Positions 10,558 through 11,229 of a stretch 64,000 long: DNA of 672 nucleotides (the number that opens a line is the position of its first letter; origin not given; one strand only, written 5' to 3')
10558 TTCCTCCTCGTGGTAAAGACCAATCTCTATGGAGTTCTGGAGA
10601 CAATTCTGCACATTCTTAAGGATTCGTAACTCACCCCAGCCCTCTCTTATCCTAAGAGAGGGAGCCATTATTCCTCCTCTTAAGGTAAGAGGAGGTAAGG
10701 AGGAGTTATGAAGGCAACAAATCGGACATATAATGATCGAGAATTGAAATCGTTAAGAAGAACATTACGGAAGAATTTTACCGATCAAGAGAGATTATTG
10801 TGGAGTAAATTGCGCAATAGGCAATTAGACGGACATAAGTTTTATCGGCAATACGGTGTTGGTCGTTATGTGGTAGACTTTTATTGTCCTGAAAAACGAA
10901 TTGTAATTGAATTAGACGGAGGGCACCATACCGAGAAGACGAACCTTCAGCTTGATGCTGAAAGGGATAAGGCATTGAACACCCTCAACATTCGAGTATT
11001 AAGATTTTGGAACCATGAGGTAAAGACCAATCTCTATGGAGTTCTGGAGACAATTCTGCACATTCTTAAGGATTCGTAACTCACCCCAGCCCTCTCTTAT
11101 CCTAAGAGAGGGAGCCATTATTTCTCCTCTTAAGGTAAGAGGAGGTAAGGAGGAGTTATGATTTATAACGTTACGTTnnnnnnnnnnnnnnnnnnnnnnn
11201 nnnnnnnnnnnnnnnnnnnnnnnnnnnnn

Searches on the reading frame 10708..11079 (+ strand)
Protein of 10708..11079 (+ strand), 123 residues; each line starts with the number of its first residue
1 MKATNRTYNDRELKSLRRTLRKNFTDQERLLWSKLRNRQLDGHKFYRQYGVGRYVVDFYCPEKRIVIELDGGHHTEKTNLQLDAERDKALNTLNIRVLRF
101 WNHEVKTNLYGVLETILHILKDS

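Call 98: search_protein_families(library=pfam, proteins=[window:10708-11079:+], max_evalue=0.01)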
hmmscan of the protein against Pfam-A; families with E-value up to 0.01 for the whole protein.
window:10708-11079:+ (123 aa): 2 families
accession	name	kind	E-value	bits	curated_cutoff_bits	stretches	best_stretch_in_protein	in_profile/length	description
PF04480.18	DUF559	-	1.2e-35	122.2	20.6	1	13-120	3-108/109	Protein of unknown function (DUF559)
PF18741.7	MTES_1575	-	1.2e-07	32.1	38.2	1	41-117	12-93/96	REase_MTES_1575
